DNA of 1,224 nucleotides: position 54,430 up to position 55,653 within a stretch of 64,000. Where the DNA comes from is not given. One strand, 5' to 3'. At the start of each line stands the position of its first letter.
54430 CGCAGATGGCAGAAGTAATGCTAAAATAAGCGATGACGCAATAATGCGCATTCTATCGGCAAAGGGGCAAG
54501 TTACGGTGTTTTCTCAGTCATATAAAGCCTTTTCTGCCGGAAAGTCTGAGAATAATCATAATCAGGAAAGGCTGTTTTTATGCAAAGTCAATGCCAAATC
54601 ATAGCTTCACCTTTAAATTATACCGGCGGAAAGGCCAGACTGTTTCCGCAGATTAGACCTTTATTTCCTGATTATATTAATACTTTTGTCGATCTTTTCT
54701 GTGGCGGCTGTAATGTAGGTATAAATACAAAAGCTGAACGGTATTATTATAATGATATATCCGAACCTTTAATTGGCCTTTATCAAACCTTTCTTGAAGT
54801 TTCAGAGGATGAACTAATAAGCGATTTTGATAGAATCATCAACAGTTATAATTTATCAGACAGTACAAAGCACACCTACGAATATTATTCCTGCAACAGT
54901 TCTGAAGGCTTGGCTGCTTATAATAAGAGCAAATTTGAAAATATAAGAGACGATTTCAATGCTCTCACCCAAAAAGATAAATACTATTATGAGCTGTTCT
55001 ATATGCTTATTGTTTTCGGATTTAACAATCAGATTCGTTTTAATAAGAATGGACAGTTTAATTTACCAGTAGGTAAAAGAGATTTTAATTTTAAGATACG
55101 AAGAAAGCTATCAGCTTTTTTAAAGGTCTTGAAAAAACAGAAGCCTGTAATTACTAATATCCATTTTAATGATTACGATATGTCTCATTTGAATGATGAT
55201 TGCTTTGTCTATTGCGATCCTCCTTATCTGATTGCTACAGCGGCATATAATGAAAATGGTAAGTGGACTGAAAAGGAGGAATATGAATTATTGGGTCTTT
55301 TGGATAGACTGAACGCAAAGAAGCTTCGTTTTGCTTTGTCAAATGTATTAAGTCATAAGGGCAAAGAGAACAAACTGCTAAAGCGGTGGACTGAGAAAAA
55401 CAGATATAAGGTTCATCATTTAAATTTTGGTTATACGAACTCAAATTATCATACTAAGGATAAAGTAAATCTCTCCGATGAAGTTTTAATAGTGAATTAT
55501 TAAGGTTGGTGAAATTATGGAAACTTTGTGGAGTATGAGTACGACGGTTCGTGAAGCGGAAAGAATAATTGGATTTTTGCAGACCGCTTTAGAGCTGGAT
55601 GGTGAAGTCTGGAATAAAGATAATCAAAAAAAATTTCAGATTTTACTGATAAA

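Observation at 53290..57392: AT-rich Type IIS-like restriction-modification island: two Dam-class methyltransferases plus a roughly 600-aa AlwI/PleI/BstNBI-like endonuclease, flanked by REP-like repeats and a bidirectional terminator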

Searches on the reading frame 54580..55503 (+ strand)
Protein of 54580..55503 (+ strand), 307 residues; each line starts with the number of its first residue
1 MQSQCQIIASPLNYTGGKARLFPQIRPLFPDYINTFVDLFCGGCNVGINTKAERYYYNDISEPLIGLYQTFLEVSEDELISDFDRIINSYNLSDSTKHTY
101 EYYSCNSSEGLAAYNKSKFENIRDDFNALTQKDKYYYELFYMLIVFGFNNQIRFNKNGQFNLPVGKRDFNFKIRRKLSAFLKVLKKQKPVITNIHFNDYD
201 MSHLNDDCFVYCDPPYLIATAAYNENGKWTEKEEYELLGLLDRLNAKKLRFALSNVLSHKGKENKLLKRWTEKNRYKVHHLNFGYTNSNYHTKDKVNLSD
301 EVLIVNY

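Call 3: search_protein_families(library=pfam, proteins=[window:54580-55503:+], max_evalue=0.1)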
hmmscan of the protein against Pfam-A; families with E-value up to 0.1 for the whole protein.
window:54580-55503:+ (307 aa): 1 family
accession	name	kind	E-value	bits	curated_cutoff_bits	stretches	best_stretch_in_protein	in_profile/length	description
PF02086.21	MethyltransfD12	-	1.7e-34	120.1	22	1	14-279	1-245/253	D12 class N6 adenine-specific DNA methyltransferase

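Call 4: search_protein_families(library=ncbifam, proteins=[window:54580-55503:+], max_evalue=0.1)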
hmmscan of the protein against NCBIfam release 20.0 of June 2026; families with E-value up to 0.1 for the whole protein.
window:54580-55503:+ (307 aa): 2 families
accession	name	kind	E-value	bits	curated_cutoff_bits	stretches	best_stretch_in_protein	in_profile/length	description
TIGR00571.1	dam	subfamily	5.8e-45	154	114.85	1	10-306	3-267/267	Dam family site-specific DNA-(adenine-N6)-methyltransferase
NF008152.0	PRK10904.1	equivalog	1.3e-17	64.1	441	2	100-297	71-262/271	adenine-specific DNA-methyltransferase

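Call 6: search_solved_structures(query=window:54580-55503:+, max_evalue=0.001)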
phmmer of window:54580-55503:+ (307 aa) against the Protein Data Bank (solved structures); distinct sequences matched with E-value up to 0.001: 9.
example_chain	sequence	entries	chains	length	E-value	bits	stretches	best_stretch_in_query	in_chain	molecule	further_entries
1yfj_A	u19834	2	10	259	8.2e-49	169.6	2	112-306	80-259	DNA adenine methylase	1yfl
1yf3_A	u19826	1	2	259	1.4e-48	168.8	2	112-306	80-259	DNA adenine methylase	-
1q0s_A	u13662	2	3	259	9.2e-48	166.1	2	112-306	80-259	DNA adenine methylase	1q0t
2g1p_A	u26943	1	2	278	4.2e-12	49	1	121-273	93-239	DNA adenine methylase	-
4rtj_A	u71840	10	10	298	5.1e-12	48.7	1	121-273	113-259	DNA adenine methylase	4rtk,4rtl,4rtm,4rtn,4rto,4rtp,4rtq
4gol_D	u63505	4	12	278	7.4e-12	48.2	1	121-273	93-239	DNA adenine methylase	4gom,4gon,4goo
4gbe_D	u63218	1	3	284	7.5e-12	48.2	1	121-273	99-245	DNA adenine methylase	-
2ore_D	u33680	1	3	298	8.9e-12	47.9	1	121-273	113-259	DNA adenine methylase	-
2dpm_A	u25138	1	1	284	8.7e-10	41.4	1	13-223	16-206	PROTEIN (ADENINE-SPECIFIC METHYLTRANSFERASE DPNII 1)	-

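Call 23: search_protein_families(library=padloc, proteins=[window:54580-55503:+], max_evalue=0.001)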
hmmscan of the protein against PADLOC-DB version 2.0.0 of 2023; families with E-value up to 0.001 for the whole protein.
window:54580-55503:+ (307 aa): 17 families
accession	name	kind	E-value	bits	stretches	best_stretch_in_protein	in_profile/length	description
PDLC03383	MTase_II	-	1.4e-104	348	1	5-307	15-313/318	Type II methyltransferase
PDLC03292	MTase_II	-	9.3e-91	303.1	1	8-307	417-715/722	Type II methyltransferase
PDLC03287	MTase_II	-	1.4e-74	250.1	1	5-307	360-641/646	Type II methyltransferase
PDLC03722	oMTase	-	1e-51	174.2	2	113-306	81-259/259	orphan methyltransferase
PDLC03294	MTase_II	-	5.2e-33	112.8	1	11-307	7-271/272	Type II methyltransferase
PDLC03729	oMTase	-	6e-27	92.8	2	86-258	59-230/275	orphan methyltransferase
PDLC03735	oMTase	-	4.4e-21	73.5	1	5-307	4-282/284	orphan methyltransferase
PDLC03264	MTase_II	-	7.1e-18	62.9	1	6-279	9-259/306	Type II methyltransferase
PDLC03349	MTase_II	-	1.9e-12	44.9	1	121-250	176-308/374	Type II methyltransferase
PDLC03261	MTase_II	-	4e-12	43.2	1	12-236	28-222/643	Type II methyltransferase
PDLC03247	MTase_II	-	1.2e-11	42.4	1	8-91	2-88/282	Type II methyltransferase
PDLC03266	MTase_II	-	9e-10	36.4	1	6-255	12-240/285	Type II methyltransferase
PDLC04018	PD-Lambda-5_B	-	4.6e-08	30.7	1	8-85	4-87/291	-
PDLC03717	oMTase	-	8.1e-08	30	0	8-52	2-46/285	orphan methyltransferase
PDLC03341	MTase_II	-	3.3e-06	24.8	1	11-96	18-106/316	Type II methyltransferase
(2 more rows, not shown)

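Call 33: search_solved_structures(query=window:54580-55503:+, max_evalue=1e-9, show_alignments=1)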
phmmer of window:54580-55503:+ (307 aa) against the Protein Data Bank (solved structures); distinct sequences matched with E-value up to 1e-9: 9.
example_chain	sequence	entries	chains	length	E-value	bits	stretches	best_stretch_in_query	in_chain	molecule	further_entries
1yfj_A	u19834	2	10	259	8.2e-49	169.6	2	112-306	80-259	DNA adenine methylase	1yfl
1yf3_A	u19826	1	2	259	1.4e-48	168.8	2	112-306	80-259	DNA adenine methylase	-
1q0s_A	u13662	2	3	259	9.2e-48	166.1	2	112-306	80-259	DNA adenine methylase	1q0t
2g1p_A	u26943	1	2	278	4.2e-12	49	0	121-273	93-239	DNA adenine methylase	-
4rtj_A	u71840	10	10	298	5.1e-12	48.7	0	121-273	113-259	DNA adenine methylase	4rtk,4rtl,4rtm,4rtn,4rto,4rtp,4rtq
4gol_D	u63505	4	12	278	7.4e-12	48.2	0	121-273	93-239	DNA adenine methylase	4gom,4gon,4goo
4gbe_D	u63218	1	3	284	7.5e-12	48.2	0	121-273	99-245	DNA adenine methylase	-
2ore_D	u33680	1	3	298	8.9e-12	47.9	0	121-273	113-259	DNA adenine methylase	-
2dpm_A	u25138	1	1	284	8.7e-10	41.4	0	13-223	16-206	PROTEIN (ADENINE-SPECIFIC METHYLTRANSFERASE DPNII 1)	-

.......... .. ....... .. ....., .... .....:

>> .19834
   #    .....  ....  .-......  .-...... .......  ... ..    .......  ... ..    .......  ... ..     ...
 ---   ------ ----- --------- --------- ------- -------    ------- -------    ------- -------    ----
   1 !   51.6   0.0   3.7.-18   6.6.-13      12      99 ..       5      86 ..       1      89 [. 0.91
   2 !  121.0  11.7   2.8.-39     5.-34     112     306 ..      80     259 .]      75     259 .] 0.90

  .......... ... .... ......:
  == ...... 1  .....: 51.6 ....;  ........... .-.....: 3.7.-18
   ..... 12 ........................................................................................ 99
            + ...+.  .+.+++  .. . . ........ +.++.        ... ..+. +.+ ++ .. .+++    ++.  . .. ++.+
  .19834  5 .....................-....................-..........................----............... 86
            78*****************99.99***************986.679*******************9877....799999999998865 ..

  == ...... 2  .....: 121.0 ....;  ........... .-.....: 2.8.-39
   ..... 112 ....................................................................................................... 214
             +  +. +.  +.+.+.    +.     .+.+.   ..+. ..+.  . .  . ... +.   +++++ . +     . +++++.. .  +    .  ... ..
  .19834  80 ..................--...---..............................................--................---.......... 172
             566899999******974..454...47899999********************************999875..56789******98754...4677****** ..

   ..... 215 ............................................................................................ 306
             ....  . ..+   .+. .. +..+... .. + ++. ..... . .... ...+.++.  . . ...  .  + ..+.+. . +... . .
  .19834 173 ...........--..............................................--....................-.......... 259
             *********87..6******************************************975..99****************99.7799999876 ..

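Call 53: search_dna_similar(query=window:54580-55503:+, collection=plasmids, mode=protein, max_rows=30)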
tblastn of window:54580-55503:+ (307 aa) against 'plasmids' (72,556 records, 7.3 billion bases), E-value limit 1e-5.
Records with a match: 420; places in all: 428; records where one place covers at least 80% of the query: 383.
Best place of each record, by identity: <60% 420.
By first word of the organism name: Escherichia 105; Citrobacter 79; Providencia 31; Enterococcus 25; Klebsiella 25; Salmonella 19; Lactiplantibacillus 13; Lactococcus 12; Staphylococcus 8; Enterobacter 7; and 48 more.
By predicted mobility (MOB-suite, as given by PLSDB): non-mobilizable 211; conjugative 122; mobilizable 87.
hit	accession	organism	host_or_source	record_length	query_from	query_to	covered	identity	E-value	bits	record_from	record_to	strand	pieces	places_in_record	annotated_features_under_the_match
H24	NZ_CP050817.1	Enterococcus gallinarum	swine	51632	6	307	98%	46.1%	1e-73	252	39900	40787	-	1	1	Dam family site-specific DNA-(adenine-N6)-methyltransferase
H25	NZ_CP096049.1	Enterococcus faecalis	cell culture,environment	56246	6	307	98%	46.1%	1e-73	252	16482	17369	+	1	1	Dam family site-specific DNA-(adenine-N6)-methyltransferase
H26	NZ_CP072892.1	Enterococcus hirae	stream/river surface water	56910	6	307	98%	46.1%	1e-73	252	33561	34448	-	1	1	Dam family site-specific DNA-(adenine-N6)-methyltransferase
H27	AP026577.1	Enterococcus faecium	Homo sapiens,stool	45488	6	307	98%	46.1%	1e-73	252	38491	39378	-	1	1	hypothetical protein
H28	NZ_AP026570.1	Enterococcus faecium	Homo sapiens,sputum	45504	6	307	98%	46.1%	1e-73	252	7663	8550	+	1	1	Dam family site-specific DNA-(adenine-N6)-methyltransferase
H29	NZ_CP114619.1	Enterococcus faecium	Homo sapiens,urine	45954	6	307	98%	46.1%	1e-73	252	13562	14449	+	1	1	Dam family site-specific DNA-(adenine-N6)-methyltransferase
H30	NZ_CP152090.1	Enterococcus faecium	Homo sapiens,blood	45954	6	307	98%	46.1%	1e-73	252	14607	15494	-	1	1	Dam family site-specific DNA-(adenine-N6)-methyltransferase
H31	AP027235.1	Enterococcus faecium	-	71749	6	307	98%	46.1%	1e-73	252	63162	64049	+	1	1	Dam family site-specific DNA-(adenine-N6)-methyltransferase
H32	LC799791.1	Enterococcus faecium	Homo sapiens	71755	6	307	98%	46.1%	1e-73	252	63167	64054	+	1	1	Dam family site-specific DNA-(adenine-N6)-methyltransferase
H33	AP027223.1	Enterococcus faecium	Homo sapiens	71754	6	307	98%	46.1%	1e-73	252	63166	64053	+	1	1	Dam family site-specific DNA-(adenine-N6)-methyltransferase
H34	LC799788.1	Enterococcus faecium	Homo sapiens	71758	6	307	98%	46.1%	1e-73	252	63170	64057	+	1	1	Dam family site-specific DNA-(adenine-N6)-methyltransferase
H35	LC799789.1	Enterococcus faecium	Homo sapiens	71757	6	307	98%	46.1%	1e-73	252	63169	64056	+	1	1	Dam family site-specific DNA-(adenine-N6)-methyltransferase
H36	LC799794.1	Enterococcus faecium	Homo sapiens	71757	6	307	98%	46.1%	1e-73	252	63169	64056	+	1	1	Dam family site-specific DNA-(adenine-N6)-methyltransferase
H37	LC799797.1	Enterococcus faecium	Homo sapiens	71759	6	307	98%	46.1%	1e-73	252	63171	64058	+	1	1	Dam family site-specific DNA-(adenine-N6)-methyltransferase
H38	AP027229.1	Enterococcus faecium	Homo sapiens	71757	6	307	98%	46.1%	1e-73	252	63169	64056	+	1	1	Dam family site-specific DNA-(adenine-N6)-methyltransferase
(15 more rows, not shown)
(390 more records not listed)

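Call 69: find_homologous_proteins(query=window:54580-55503:+, max_evalue=1e-20)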
Query window:54580-55503:+ (307 aa): 7857 proteins with E <= 1e-20 among 8000 candidates; the best 120 are listed.
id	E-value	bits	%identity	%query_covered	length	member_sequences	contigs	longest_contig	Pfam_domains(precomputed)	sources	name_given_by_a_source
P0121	1.2e-106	374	57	98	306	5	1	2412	PF02086.22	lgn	-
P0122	3.4e-106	373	56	98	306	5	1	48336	PF02086.22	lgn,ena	-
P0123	5.2e-105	369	57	99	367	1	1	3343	PF02086.22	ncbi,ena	-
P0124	6.7e-105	369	55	99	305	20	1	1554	PF02086.22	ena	-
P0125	7.4e-105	368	56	99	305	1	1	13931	PF02086.22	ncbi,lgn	-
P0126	1.2e-104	368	56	97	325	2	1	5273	PF02086.22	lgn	-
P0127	1.3e-104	368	56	98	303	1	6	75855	PF02086.22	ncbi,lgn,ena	-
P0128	2.4e-104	367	55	99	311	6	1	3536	PF02086.22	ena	-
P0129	2.5e-104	367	57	98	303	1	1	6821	PF02086.22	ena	-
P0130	2.6e-104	367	56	99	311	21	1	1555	PF02086.22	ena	-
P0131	3.1e-104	366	54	97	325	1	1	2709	PF02086.22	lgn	-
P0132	4.5e-104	366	56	98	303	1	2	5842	PF02086.22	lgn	-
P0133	4.7e-104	366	57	98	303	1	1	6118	PF02086.22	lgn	-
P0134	4.8e-104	366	56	98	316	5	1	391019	PF02086.22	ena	-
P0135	5.2e-104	366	57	98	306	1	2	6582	PF02086.22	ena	-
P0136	1.0e-103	365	56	98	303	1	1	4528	PF02086.22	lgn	-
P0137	1.9e-103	364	56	98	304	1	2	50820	PF02086.22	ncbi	-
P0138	2.0e-103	364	59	98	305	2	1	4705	PF02086.22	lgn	-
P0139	2.2e-103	364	55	100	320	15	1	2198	PF02086.22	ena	-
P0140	2.3e-103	364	56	97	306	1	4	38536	PF02086.22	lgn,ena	-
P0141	3.9e-103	363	57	98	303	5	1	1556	PF02086.22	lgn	-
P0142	4.6e-103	363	55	99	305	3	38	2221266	PF02086.22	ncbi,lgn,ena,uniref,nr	ncbi:conserved hypothetical protein [Helicobacter cinaedi PAGU611]|uniref:DNA adenine methylase n=1 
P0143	5.6e-103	362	57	98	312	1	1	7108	PF02086.22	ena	-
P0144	5.9e-103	362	57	98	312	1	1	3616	PF02086.22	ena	-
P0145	6.0e-103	362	56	97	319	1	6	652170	PF02086.22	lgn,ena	-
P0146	6.9e-103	362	56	98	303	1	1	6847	PF02086.22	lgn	-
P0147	7.5e-103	362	57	98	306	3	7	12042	PF02086.22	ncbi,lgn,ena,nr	ncbi:MAG: DNA adenine methylase [Oscillospiraceae bacterium]|nr:DNA adenine methylase [Oscillospirac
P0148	8.2e-103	362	56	98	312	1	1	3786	PF02086.22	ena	-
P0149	1.5e-102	361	56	98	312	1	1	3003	PF02086.22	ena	-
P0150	1.9e-102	361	56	98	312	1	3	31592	PF02086.22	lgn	-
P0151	2.0e-102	360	56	98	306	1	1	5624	PF02086.22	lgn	-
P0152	2.0e-102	360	56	98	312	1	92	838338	PF02086.22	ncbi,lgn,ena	-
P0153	2.2e-102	360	56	98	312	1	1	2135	PF02086.22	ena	-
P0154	2.2e-102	360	56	98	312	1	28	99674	PF02086.22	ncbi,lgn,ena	-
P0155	2.2e-102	360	56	98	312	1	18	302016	PF02086.22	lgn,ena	-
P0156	2.2e-102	360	56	98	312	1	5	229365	PF02086.22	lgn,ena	-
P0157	2.3e-102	360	57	98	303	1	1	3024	PF02086.22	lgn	-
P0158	2.3e-102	360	56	98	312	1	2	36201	PF02086.22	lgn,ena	-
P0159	2.4e-102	360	56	98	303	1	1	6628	PF02086.22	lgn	-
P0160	2.4e-102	360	56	98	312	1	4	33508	PF02086.22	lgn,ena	-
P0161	2.4e-102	360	56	98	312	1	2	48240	PF02086.22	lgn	-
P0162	2.6e-102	360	57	98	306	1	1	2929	PF02086.22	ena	-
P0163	2.6e-102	360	56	98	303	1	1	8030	PF02086.22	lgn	-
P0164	2.7e-102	360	56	98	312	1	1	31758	PF02086.22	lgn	-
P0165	2.7e-102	360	55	98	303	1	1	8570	PF02086.22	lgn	-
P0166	3.1e-102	360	56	98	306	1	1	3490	PF02086.22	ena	-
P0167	3.5e-102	360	55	99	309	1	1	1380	PF02086.22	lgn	-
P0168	3.5e-102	360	57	98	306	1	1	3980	PF02086.22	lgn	-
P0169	3.6e-102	360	56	98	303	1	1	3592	PF02086.22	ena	-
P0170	4.0e-102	360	56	98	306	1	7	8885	PF02086.22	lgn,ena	-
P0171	4.7e-102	359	56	98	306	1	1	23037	PF02086.22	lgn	-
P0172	5.0e-102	359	55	98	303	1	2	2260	PF02086.22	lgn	-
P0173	5.1e-102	359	56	98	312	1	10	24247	PF02086.22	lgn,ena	-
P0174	5.5e-102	359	56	98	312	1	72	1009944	PF02086.22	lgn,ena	-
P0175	6.2e-102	359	56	98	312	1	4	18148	PF02086.22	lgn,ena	-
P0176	6.2e-102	359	55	99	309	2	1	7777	PF02086.22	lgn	-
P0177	6.4e-102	359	56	98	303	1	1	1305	PF02086.22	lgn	-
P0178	6.7e-102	359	55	98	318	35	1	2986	PF02086.22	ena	-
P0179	7.1e-102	359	56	98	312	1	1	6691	PF02086.22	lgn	-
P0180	8.2e-102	358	56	98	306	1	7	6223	PF02086.22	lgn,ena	-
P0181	8.3e-102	358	56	98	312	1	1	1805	PF02086.22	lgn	-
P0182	9.7e-102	358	54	99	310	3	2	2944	PF02086.22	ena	-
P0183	1.1e-101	358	56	98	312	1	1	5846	PF02086.22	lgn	-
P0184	1.2e-101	358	53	98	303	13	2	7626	PF02086.22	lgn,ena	-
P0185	1.2e-101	358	56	98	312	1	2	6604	PF02086.22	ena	-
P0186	1.2e-101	358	56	98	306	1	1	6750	PF02086.22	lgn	-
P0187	1.3e-101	358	56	98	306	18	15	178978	PF02086.22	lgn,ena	-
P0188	1.4e-101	358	55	99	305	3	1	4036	PF02086.22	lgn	-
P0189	1.4e-101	358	56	98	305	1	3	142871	PF02086.22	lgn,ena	-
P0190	1.4e-101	358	53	98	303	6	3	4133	PF02086.22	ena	-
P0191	1.5e-101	358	55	98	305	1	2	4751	PF02086.22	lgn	-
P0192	1.7e-101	357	55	99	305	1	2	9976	PF02086.22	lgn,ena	-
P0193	1.8e-101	357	56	98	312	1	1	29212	PF02086.22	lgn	-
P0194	1.9e-101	357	56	98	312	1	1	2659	PF02086.22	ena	-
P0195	1.9e-101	357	53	98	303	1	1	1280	PF02086.22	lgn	-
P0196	1.9e-101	357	56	98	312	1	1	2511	PF02086.22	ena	-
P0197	1.9e-101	357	55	98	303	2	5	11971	PF02086.22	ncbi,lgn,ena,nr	ncbi:MAG: DNA adenine methylase [Oscillospiraceae bacterium]|nr:DNA adenine methylase [Oscillospirac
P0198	2.1e-101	357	56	98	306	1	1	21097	PF02086.22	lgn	-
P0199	2.2e-101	357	54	98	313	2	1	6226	PF02086.22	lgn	-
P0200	2.3e-101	357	56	98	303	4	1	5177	PF02086.22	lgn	-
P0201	2.3e-101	357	56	98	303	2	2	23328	PF02086.22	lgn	-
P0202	2.3e-101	357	56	98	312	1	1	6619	PF02086.22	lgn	-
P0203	2.5e-101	357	55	98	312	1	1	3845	PF02086.22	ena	-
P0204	2.8e-101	357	55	99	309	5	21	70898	PF02086.22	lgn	-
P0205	2.9e-101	357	55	98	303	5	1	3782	PF02086.22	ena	-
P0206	3.2e-101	357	56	98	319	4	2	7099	PF02086.22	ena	-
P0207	3.3e-101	357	53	98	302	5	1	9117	PF02086.22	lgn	-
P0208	3.5e-101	356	56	98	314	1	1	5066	PF02086.22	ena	-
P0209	3.5e-101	356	55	99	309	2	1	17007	PF02086.22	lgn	-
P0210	3.5e-101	356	54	98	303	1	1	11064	PF02086.22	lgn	-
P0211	3.9e-101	356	55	99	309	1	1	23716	PF02086.22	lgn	-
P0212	4.0e-101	356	55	99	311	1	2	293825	PF02086.22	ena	-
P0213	4.2e-101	356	55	98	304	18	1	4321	PF02086.22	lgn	-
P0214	4.7e-101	356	56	98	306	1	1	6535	PF02086.22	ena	-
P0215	5.1e-101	356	53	97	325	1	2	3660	PF02086.22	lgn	-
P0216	5.7e-101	356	57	98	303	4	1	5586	PF02086.22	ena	-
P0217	6.2e-101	356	55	98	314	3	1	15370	PF02086.22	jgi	-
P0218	6.4e-101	356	55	98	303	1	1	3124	PF02086.22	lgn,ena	-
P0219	6.5e-101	356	55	99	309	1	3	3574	PF02086.22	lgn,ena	-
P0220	7.1e-101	355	56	98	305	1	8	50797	PF02086.22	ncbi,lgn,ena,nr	ncbi:MAG: Dam family site-specific DNA-(adenine-N6)-methyltransferase [Bacilli bacterium]|nr:Dam fam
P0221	7.7e-101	355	54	98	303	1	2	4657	PF02086.22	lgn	-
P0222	7.7e-101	355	55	99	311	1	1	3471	PF02086.22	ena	-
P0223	8.1e-101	355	53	99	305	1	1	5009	PF02086.22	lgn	-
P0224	8.3e-101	355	56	98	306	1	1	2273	PF02086.22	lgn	-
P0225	8.7e-101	355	56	98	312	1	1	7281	PF02086.22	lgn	-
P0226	8.9e-101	355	57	98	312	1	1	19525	PF02086.22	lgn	-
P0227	9.3e-101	355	54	98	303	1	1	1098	PF02086.22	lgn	-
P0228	1.1e-100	355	55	98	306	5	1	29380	PF02086.22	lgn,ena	-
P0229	1.1e-100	355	55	99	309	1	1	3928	PF02086.22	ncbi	-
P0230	1.2e-100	355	55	98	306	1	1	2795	PF02086.22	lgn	-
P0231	1.2e-100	355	57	98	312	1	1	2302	PF02086.22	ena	-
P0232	1.2e-100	355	54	99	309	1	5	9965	PF02086.22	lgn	-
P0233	1.3e-100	355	57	98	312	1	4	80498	PF02086.22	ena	-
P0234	1.3e-100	355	55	98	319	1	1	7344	PF02086.22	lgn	-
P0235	1.4e-100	354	54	99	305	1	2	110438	PF02086.22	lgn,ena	-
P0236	1.5e-100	354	54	100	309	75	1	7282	PF02086.22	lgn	-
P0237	1.5e-100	354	56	98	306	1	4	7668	PF02086.22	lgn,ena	-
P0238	1.8e-100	354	55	98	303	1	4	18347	PF02086.22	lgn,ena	-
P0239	1.8e-100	354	54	98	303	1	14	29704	PF02086.22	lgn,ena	-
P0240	1.8e-100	354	56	98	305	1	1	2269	PF02086.22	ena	-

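Call 70: list_cluster_members(proteins=[P0152, P0154, P0142, P0127, P0137, P0125, P0123, P0016, P0010, P0029])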
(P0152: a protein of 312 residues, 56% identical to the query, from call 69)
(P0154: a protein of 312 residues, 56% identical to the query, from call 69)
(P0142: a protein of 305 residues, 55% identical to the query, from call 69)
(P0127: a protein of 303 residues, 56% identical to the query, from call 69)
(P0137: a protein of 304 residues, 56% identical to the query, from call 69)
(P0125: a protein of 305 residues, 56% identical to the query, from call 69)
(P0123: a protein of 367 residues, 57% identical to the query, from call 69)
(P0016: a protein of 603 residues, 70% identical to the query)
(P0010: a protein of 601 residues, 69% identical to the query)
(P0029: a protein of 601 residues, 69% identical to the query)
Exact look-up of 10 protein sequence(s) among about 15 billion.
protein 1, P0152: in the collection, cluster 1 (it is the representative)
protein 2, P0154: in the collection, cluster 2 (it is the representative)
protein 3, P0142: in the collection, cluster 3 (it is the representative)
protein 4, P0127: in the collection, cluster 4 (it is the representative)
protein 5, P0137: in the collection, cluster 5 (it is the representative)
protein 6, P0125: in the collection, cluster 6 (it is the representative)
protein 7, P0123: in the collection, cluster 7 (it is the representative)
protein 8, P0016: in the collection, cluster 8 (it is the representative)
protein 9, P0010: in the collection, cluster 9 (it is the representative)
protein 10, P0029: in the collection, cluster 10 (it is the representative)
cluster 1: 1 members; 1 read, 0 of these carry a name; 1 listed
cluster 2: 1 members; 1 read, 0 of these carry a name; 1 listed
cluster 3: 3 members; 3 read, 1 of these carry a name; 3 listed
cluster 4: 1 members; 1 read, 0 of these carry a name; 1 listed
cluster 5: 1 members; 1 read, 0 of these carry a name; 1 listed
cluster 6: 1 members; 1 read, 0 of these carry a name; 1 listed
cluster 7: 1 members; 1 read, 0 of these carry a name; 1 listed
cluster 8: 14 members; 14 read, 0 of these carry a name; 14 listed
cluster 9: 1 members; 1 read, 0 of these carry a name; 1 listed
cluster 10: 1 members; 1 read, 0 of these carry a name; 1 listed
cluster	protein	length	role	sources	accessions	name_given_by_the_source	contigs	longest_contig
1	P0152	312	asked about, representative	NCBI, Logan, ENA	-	-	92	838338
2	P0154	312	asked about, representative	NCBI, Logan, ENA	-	-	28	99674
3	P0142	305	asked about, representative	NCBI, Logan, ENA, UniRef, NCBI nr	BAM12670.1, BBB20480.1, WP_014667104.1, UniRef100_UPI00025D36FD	conserved hypothetical protein [Helicobacter cinaedi PAGU611] | DNA adenine methylase n=1 Tax=Helicobacter cinaedi TaxID=213 RepID=UPI00025D36FD | DNA adenine methylase [Helicobacter cinaedi]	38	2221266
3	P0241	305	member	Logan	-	-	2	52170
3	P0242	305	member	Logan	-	-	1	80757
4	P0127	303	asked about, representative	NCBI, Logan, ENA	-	-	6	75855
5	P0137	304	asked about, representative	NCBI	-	-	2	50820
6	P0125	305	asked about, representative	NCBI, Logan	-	-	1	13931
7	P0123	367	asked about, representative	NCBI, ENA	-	-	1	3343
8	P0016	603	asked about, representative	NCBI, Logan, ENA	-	-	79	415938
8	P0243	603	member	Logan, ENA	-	-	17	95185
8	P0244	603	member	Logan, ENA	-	-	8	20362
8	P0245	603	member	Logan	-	-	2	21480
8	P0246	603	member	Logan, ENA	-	-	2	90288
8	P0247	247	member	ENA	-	-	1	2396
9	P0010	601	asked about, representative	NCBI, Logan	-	-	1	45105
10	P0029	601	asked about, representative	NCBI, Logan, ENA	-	-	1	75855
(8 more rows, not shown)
